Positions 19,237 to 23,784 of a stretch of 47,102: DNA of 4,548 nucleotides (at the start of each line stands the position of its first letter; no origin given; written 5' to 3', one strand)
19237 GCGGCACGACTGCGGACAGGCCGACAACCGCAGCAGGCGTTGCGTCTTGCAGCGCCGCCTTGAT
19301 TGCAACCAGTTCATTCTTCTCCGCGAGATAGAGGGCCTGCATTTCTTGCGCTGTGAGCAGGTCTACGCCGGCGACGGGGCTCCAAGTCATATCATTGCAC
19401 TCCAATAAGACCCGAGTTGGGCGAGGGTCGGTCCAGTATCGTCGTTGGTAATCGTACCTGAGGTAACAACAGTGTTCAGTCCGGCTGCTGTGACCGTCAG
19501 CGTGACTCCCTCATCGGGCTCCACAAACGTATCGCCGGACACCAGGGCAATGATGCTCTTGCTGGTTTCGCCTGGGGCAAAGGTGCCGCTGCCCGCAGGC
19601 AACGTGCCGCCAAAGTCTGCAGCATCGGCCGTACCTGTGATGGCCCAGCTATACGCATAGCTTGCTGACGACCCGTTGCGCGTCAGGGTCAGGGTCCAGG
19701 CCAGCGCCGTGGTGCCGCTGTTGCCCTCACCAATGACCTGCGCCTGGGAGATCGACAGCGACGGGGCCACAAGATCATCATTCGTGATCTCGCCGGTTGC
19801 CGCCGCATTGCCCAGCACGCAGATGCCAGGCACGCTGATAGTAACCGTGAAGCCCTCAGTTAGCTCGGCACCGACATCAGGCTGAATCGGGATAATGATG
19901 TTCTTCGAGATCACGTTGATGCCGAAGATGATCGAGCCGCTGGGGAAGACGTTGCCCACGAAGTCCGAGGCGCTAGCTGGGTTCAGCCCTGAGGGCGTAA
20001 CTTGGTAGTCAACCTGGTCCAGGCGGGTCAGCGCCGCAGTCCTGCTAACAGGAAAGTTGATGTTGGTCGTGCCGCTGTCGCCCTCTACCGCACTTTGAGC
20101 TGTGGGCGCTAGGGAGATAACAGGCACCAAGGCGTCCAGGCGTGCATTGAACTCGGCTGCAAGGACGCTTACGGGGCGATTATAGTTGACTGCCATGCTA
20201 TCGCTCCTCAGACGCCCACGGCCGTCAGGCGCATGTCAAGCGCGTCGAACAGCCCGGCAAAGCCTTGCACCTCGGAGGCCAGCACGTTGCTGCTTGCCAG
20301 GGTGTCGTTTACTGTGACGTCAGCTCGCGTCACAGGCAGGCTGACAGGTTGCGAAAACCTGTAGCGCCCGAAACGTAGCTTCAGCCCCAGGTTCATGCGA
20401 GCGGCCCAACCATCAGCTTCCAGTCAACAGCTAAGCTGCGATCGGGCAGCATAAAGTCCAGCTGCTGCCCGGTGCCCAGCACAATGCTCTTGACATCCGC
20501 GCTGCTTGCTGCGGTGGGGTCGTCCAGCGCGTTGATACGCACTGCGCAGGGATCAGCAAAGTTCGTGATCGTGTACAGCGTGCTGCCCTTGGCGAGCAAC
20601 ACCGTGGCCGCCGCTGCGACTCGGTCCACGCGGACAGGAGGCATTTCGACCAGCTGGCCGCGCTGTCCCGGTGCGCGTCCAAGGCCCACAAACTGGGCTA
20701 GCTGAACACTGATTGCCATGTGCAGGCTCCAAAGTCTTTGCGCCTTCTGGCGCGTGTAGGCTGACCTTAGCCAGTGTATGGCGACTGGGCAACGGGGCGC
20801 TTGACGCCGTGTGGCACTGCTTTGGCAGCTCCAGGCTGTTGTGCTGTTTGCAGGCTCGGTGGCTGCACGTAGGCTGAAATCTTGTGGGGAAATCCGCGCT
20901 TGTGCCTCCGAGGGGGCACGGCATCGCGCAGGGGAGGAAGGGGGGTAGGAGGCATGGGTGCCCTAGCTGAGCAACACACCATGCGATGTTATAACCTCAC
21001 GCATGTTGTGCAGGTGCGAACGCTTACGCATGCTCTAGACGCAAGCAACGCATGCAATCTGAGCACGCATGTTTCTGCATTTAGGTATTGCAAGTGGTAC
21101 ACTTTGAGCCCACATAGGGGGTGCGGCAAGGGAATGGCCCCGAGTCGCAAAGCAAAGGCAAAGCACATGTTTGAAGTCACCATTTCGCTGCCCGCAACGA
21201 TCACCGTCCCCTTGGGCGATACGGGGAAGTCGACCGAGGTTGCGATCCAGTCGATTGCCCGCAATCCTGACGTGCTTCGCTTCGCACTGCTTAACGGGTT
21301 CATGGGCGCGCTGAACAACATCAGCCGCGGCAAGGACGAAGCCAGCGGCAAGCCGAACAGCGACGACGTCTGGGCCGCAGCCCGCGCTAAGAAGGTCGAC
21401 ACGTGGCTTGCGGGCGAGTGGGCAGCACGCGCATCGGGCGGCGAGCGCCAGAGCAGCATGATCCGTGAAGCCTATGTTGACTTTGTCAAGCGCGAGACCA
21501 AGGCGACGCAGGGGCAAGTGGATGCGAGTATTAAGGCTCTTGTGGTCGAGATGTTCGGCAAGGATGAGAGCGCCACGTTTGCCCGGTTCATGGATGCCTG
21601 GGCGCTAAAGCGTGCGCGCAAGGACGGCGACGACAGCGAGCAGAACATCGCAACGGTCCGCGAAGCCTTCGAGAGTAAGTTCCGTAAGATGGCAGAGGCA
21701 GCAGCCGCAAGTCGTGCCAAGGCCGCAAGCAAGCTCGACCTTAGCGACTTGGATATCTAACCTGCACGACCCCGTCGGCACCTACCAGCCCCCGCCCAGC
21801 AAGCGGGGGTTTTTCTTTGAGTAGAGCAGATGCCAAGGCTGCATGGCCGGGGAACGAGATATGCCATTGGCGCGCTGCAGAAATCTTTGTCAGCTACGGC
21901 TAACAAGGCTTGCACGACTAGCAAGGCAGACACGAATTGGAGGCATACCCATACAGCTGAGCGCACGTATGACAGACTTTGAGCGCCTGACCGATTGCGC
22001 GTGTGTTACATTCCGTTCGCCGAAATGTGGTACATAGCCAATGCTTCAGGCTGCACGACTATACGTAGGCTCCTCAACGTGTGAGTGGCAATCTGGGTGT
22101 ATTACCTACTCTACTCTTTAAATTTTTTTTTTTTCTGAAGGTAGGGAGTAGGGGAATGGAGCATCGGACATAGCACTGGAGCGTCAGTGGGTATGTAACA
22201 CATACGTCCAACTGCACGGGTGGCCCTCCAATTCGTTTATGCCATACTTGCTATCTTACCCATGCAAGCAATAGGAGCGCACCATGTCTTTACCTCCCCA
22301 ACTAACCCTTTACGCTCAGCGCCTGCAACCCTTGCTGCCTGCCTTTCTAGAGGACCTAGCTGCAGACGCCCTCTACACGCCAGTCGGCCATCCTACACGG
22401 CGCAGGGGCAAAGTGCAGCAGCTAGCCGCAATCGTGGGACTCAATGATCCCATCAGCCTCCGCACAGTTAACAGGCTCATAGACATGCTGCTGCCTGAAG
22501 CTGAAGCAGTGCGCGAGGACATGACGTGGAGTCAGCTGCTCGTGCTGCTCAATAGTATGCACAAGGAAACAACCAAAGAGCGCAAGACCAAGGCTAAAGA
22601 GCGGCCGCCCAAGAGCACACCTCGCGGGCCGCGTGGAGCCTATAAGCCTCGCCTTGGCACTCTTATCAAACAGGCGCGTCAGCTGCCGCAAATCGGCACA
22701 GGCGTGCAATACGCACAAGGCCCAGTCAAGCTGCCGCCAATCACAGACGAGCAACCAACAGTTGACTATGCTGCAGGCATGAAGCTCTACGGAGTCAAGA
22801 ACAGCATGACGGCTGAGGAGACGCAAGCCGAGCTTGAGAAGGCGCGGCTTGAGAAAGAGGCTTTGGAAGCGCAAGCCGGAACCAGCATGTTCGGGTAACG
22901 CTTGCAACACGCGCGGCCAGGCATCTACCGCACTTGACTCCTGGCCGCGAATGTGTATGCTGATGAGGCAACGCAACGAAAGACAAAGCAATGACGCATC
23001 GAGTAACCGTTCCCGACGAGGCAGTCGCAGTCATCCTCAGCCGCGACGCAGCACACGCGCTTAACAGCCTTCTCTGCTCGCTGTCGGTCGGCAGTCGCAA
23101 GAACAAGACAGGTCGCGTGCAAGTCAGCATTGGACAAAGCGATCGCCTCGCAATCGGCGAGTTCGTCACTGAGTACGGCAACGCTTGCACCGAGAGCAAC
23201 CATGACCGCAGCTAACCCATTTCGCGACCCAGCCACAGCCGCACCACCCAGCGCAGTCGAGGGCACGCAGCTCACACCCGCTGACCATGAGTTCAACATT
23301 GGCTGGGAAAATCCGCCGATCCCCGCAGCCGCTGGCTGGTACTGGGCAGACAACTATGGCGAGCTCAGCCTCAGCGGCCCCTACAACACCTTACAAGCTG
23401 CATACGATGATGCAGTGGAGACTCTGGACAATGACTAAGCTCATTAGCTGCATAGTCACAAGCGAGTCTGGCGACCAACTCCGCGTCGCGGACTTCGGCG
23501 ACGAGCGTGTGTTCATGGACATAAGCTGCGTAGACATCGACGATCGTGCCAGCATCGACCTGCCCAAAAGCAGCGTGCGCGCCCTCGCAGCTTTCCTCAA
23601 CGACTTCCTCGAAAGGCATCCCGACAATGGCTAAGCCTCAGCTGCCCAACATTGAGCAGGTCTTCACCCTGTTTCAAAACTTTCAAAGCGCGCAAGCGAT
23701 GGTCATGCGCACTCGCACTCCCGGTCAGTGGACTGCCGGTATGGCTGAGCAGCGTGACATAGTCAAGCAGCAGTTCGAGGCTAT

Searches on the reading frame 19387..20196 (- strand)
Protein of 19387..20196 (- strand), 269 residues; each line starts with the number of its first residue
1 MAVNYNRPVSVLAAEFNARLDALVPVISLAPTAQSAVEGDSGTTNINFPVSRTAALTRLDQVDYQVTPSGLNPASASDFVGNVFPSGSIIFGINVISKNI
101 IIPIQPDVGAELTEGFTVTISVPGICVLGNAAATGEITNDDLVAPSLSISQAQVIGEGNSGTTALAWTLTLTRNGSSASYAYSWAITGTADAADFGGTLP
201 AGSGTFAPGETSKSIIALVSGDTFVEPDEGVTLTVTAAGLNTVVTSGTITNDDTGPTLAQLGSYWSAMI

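Call 41: search_protein_families(library=pfam, max_evalue=0.01, proteins=[window:19387-20196:-])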
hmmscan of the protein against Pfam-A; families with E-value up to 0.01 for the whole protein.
window:19387-20196:- (269 aa): 1 family
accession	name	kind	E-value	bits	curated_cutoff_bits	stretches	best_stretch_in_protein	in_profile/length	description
PF03160.20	Calx-beta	-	0.00041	20.8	27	0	42-123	20-97/119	Calx-beta domain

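Call 42: search_protein_families(library=phrogs, max_evalue=0.01, proteins=[window:19387-20196:-])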
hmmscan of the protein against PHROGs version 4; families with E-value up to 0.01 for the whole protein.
window:19387-20196:- (269 aa): 0 families

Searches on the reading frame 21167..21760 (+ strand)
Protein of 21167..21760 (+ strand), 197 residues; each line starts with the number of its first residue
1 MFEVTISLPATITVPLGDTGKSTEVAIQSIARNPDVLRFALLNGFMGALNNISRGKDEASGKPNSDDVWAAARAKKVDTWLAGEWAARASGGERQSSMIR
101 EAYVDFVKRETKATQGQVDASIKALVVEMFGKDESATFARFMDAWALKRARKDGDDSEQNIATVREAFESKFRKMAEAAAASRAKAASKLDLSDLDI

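Call 41: search_protein_families(library=pfam, max_evalue=0.01, proteins=[window:21167-21760:+])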
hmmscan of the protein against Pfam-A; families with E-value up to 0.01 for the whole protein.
window:21167-21760:+ (197 aa): 0 families

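Call 42: search_protein_families(library=phrogs, max_evalue=0.01, proteins=[window:21167-21760:+])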
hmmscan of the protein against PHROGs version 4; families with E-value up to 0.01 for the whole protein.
window:21167-21760:+ (197 aa): 0 families

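Call 82: search_protein_families(library=phrogs, max_evalue=1, proteins=[window:21167-21760:+])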
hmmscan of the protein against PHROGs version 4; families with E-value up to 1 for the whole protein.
window:21167-21760:+ (197 aa): 2 families
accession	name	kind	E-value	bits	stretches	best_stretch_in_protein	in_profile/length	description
phrog_15124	-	unknown function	0.04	14.8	1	96-190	109-203/251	-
phrog_4046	-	unknown function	0.067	13.7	1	114-195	104-180/301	-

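Call 98: predict_structure(protein=window:21167-21760:+)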
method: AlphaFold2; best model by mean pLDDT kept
length: 197 residues; sequences in the alignment: 1
mean_pLDDT: 48.4   pTM: 0.32
mean pLDDT of the five models: 48.4, 46.4, 44.8, 41.9, 41.2
residues with pLDDT >= 90: 0; 70-90: 17; 50-70: 50; < 50: 130
segments of 3 or more residues with pLDDT < 50: 1-79, 87-92, 124-131, 134-138, 178-197
pLDDT, mean of each block of 10 residues (from residue 1): 31 43 40 38 41 39 39 41 48 52 56 55 45 48 65 80 73 50 41 40
secondary structure, 60 per line:
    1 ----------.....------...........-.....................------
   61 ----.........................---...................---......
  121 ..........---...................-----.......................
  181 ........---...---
elements in order: E11-15 E22-26 H27-32 H34-54 H65-89 H93-111 H115-130 H134-152 H158-188

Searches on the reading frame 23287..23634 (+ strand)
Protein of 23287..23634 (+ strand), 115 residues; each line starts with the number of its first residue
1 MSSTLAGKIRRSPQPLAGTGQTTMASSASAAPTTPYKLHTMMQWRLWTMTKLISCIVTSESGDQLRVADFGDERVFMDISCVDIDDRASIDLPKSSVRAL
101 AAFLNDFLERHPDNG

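Call 66: search_protein_families(library=pfam, max_evalue=0.05, proteins=[window:23287-23634:+])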
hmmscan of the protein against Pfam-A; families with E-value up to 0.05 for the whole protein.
window:23287-23634:+ (115 aa): 0 families

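Call 82: search_protein_families(library=phrogs, max_evalue=1, proteins=[window:23287-23634:+])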
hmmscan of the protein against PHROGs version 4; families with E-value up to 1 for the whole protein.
window:23287-23634:+ (115 aa): 1 family
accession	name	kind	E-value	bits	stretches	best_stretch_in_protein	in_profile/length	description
phrog_9751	-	unknown function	0.069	14.2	1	59-109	8-58/79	-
